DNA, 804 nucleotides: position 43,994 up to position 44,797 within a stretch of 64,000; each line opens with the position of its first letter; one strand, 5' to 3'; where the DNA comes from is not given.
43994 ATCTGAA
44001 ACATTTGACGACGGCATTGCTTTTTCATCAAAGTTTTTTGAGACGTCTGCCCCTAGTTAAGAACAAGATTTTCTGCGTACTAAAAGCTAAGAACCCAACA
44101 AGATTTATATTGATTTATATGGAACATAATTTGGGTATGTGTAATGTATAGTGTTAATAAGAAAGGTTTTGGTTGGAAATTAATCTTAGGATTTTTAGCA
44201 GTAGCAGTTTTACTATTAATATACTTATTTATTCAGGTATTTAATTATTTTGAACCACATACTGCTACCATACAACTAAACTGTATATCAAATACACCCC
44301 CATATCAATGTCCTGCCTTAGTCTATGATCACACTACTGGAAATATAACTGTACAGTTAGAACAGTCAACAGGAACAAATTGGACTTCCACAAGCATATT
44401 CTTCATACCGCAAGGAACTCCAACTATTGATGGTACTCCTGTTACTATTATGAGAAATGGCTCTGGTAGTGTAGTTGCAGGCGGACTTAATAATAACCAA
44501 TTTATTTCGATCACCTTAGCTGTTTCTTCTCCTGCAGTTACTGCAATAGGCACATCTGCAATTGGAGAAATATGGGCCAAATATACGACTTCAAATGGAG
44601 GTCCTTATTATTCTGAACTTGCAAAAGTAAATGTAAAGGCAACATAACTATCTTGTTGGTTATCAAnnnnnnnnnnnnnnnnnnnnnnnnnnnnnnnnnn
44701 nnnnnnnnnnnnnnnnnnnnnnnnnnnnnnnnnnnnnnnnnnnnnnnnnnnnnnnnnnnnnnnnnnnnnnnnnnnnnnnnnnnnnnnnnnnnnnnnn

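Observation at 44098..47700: Decaying paralogue series: intact, truncated and remnant copies of a two-gene surface cassette sharing an identical 38-nt promoter block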

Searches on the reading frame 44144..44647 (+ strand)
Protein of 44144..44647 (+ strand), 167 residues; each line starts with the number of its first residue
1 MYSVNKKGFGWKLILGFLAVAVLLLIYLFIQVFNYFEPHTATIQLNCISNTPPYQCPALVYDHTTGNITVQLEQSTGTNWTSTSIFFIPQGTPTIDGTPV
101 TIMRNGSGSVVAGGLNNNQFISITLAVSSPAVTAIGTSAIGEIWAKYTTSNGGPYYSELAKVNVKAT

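Call 5: search_protein_families(library=pfam, proteins=[window:44144-44647:+], max_evalue=0.01)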
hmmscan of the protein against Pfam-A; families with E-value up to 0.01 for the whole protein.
window:44144-44647:+ (167 aa): 0 families

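Call 23: find_homologous_proteins(query=window:44144-44647:+, max_evalue=0.01)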
Query window:44144-44647:+ (167 aa): 1 proteins with E <= 0.01 among 222 candidates.
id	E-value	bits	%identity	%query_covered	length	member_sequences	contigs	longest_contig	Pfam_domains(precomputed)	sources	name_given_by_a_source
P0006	3.4e-105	367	100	100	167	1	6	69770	-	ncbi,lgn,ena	-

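Call 40: search_protein_families(library=ncbifam, proteins=[window:44144-44647:+], max_evalue=1)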
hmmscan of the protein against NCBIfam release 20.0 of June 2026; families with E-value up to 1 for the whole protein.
window:44144-44647:+ (167 aa): 1 family
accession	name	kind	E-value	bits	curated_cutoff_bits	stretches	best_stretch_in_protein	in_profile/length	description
NF041474.1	membrane_YkgR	equivalog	0.0069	15.9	40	1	1-31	1-31/33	small membrane protein YkgR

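Call 45: find_encoding_contigs(protein=window:44144-44647:+, flank=10000, max_places=10)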
Protein window:44144-44647:+ (167 aa): 12 contigs read that carry it; 7 places shown.
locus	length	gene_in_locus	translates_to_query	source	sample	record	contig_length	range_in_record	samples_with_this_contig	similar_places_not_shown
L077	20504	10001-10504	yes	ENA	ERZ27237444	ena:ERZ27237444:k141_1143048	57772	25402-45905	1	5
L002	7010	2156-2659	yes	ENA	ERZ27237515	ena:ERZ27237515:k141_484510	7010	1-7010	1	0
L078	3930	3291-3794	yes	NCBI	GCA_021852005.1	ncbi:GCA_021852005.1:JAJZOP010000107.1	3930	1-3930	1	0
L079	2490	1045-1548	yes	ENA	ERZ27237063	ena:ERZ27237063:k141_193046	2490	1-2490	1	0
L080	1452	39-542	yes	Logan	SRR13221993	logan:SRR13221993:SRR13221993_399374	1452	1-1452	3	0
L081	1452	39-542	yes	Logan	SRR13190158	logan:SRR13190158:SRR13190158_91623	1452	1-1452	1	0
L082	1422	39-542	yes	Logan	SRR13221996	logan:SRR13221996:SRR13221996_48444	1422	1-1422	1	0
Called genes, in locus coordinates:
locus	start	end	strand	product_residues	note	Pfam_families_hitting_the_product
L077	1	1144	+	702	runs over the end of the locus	-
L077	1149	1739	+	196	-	-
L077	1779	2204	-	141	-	PF01870:Hjc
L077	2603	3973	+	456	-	PF01751:Toprim (weak), PF13155:Toprim_2 (weak), PF13662:Toprim_4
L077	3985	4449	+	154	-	PF00885:DMRL_synthase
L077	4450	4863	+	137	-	PF00885:DMRL_synthase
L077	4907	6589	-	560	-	PF08915:tRNA-Thr_ED, PF00587:tRNA-synt_2b, PF03129:HGTP_anticodon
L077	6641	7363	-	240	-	-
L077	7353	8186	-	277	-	PF00005:ABC_tran, PF13304:AAA_21 (faint)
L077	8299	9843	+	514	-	PF00117:GATase, PF07722:Peptidase_C26, PF02540:NAD_synthase, PF00733:Asn_synthase (weak), PF00764:Arginosuc_synth (faint), PF01507:PAPS_reduct (weak), PF06508:QueC (weak), PF00958:GMP_synt_C, +1 more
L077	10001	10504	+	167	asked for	-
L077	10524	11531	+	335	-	-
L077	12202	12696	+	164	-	-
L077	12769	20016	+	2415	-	PF10102:DUF2341 (faint)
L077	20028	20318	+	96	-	-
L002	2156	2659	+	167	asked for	-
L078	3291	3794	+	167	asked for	-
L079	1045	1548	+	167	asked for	-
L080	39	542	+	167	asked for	-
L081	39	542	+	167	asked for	-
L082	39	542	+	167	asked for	-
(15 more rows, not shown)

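Call 48: search_protein_representatives(alignment_id=A2)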
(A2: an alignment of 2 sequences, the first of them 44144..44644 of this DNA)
Query: 2 sequences, 169 profile positions. Proteins with E-value up to 0.001 (for the whole library): 303; up to 1e-10: 138; up to 1e-30: 7. The best 150 are listed.
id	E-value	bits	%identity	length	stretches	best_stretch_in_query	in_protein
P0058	4.4e-89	313.3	-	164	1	1-169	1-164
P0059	4.8e-49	183.0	-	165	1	6-168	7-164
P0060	3.9e-48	180.0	-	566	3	45-169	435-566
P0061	8.1e-38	146.4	-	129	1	41-168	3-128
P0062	2.3e-36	141.7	-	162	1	6-168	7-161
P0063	1.9e-35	138.7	-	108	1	61-168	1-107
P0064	5.6e-31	124.2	-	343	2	14-168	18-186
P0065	5.1e-27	111.3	-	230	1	17-168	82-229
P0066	4.2e-26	108.3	-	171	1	10-169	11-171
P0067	6.4e-26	107.7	-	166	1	6-169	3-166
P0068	9.6e-26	107.1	-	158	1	18-168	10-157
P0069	8.9e-25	104.0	-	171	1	14-168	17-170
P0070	1.6e-24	103.2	-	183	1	12-168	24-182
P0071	9.5e-23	97.4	-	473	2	45-169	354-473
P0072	1.6e-22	96.6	-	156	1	7-168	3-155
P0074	2.1e-22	96.3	-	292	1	19-168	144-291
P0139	3.4e-14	69.5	-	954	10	34-91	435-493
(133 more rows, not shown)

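Call 49: predict_structure(alignment_id=A2)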
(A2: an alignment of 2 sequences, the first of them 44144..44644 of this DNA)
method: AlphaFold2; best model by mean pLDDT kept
length: 167 residues; sequences in the alignment: 2
mean_pLDDT: 69.4   pTM: 0.57
mean pLDDT of the five models: 69.4, 69.1, 66.7, 66.5, 65.1
residues with pLDDT >= 90: 6; 70-90: 79; 50-70: 72; < 50: 10
segments of 3 or more residues with pLDDT < 50: 37-41, 129-132
pLDDT, mean of each block of 10 residues (from residue 1): 58 85 88 54 60 65 70 65 78 83 62 61 61 60 80 81 69
secondary structure, 60 per line:
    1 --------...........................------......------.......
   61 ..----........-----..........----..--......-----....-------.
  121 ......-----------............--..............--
elements in order: H9-35 E42-47 E54-62 E67-74 E80-89 H100-103 E109-112 E120-126 E138-149 E152-165

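Call 50: search_protein_families(library=pfam, proteins=[P0059, P0060, P0062, P0064, P0065, P0066, P0067, P0071, P0074, P0139], max_evalue=0.01)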
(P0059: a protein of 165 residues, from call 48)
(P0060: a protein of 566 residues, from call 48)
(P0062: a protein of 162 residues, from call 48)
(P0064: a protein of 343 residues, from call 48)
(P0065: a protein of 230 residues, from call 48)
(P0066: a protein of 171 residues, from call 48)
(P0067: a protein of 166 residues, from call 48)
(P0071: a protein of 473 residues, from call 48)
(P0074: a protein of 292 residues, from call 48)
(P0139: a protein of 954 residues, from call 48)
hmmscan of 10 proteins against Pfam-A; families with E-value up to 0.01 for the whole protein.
P0059 (165 aa): 0 families

P0060 (566 aa): 0 families

P0062 (162 aa): 0 families

P0064 (343 aa): 0 families

P0065 (230 aa): 1 family
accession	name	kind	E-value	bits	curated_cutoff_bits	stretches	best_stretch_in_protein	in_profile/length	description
PF08805.16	PilS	-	0.0071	16.8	22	0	110-149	41-79/138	PilS N terminal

P0066 (171 aa): 0 families

P0067 (166 aa): 0 families

P0071 (473 aa): 0 families

P0074 (292 aa): 0 families

P0139 (954 aa): 5 families
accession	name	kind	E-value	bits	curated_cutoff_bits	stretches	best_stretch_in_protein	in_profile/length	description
PF09188.15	DUF1951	-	2.8e-21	76.2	24.4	0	865-900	84-119/137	Domain of unknown function (DUF1951)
PF15982.10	TMEM135_C_rich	-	2.1e-12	48.3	27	0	442-496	8-64/134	N-terminal cysteine-rich region of Transmembrane protein 135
PF03814.21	KdpA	-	1.4e-10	40.4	22.6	0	614-664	249-299/548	Potassium-transporting ATPase A subunit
PF05182.18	Fip1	-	7.7e-09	35.4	22.7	0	276-293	21-38/43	Fip1 motif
PF10890.13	Cyt_b-c1_8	-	8.3e-06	26.6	24.3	0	744-761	6-23/72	Cytochrome b-c1 complex subunit 8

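Call 53: find_encoding_contigs(protein=P0059, flank=10000, max_places=6)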
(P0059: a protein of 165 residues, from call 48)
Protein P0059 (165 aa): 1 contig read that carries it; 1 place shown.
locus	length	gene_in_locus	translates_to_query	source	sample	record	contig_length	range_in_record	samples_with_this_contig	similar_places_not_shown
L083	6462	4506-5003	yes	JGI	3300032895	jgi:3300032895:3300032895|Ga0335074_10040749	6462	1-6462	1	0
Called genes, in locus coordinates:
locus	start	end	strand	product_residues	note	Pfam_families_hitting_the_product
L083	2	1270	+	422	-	?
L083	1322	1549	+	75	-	-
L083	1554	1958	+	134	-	PF01850:PIN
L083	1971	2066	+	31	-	-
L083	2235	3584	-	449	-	PF00091:Tubulin, PF12327:FtsZ_C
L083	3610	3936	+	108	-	-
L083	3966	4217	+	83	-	-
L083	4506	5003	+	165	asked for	-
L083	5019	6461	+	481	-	?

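Call 54: fold_search(model_id=the predicted structure, library=pdb)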
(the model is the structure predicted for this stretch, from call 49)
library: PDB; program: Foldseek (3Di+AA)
matches with E <= 10: 1247; with E <= 0.001: 0
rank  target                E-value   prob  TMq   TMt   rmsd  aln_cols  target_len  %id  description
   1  8fj5_A                4.4e-03  0.99  0.32  0.38  19.0       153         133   19  Structure of the Haloferax volcanii archaeal type IV pilus (released 2023-06-28)
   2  3b2d_C                1.1e-02  0.77  0.26  0.29  13.0       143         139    8  Crystal structure of human RP105/MD-1 complex (released 2011-11-09)
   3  9n9j_5                1.3e-02  0.95  0.34  0.39  12.0       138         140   12  Structure of a GRP94 folding intermediate engaged with a CCDC134- and FKBP11-bound secretory translocon (released 2025-11-19)
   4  8yk5_B                1.4e-02  0.99  0.36  0.12   7.1       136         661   10  Structure of glycerophosphoethanolamine ethanolaminephosphodiesterase from Streptomyces sanglieri (released 2024-04-03)
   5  5lkh_A                1.7e-02  1.00  0.48  0.10   3.7       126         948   13  Cryo-EM structure of the Tc toxin TcdA1 in its pore state (obtained by flexible fitting) (released 2016-08-31)
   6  1xq4_A                1.8e-02  0.54  0.22  0.27  11.1       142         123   13  Crystal Structure of the Putative ApaA Protein from Bordetella pertussis, Northeast Structural Genomics Target BeR40 (released 2004-11-09)
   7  1xq4_B                2.2e-02  0.63  0.24  0.31  11.2       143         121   12  Crystal Structure of the Putative ApaA Protein from Bordetella pertussis, Northeast Structural Genomics Target BeR40 (released 2004-11-09)
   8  9b7j_K                2.5e-02  0.72  0.27  0.16  11.2       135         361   10  Cryo-EM structure of human dynactin complex bound to Chlamydia effector Dre1 (released 2025-04-16)
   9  3t6q_C                2.5e-02  0.66  0.26  0.28  13.0       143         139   10  Crystal structure of mouse RP105/MD-1 complex (released 2011-11-09)
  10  8b5l_q                2.8e-02  0.85  0.32  0.34  11.6       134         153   15  Cryo-EM structure of ribosome-Sec61-TRAP (TRanslocon Associated Protein) translocon complex (released 2023-03-01)
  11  3wea_A                2.8e-02  0.72  0.27  0.32  10.2       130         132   11  Crystal structure of a Niemann-Pick type C2 protein from Japanese carpenter ant (released 2014-02-05)
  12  3mtx_B                2.9e-02  0.82  0.32  0.35   9.0       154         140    8  Crystal structure of chicken MD-1 (released 2010-06-09)
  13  6h6e_A                3.2e-02  1.00  0.45  0.04   4.2       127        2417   14  PTC3 holotoxin complex from Photorhabdus luminecens in prepore state (TcdA1, TcdB2, TccC3) (released 2018-10-03)
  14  3m7o_A                3.6e-02  0.57  0.27  0.30  12.7       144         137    9  Crystal structure of mouse MD-1 in complex with phosphatidylcholine (released 2010-06-09)
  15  3syp                  4.0e-02  0.80  0.31  0.19  19.3       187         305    9  Crystal structure of the G protein-gated inward rectifier K+ channel GIRK2 (Kir3.2) R201A mutant (released 2011-10-12)
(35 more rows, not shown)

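Call 83: find_encoding_contigs(protein=P0062, flank=10000, max_places=5)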
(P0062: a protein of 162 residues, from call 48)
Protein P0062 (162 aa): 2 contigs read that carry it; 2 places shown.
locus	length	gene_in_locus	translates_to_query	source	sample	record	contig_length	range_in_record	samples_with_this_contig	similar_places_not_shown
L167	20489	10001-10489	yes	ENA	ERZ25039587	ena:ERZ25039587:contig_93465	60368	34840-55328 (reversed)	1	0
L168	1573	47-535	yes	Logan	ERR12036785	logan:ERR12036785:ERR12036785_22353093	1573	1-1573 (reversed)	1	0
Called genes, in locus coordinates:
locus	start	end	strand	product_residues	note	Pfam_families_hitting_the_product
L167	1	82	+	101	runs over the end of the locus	-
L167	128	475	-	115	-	PF01934:HepT-like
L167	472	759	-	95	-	PF01909:NTP_transf_2, PF18765:Polbeta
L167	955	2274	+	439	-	PF00202:Aminotran_3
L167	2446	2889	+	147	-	PF01797:Y1_Tnp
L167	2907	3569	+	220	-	-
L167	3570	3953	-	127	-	-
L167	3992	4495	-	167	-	PF24846:PolC_DP2_cat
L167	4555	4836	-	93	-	PF24846:PolC_DP2_cat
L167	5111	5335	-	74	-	PF24844:PolC_DP2_central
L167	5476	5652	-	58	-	-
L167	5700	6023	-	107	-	PF24844:PolC_DP2_central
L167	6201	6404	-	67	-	PF03833:PolC_DP2_N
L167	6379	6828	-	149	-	PF03833:PolC_DP2_N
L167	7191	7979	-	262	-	PF00149:Metallophos, PF04042:DNA_pol_E_B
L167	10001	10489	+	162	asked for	-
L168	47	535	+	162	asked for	-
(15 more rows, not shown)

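Call 84: find_encoding_contigs(protein=P0061, flank=10000, max_places=5)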
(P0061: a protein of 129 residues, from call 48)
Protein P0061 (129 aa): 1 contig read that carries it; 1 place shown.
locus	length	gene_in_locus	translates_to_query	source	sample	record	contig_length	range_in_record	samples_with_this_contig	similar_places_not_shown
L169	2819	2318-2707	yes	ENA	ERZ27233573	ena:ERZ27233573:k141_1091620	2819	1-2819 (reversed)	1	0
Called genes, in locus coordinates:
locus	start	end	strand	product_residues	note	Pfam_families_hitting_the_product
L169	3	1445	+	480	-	?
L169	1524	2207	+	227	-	-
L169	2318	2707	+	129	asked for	-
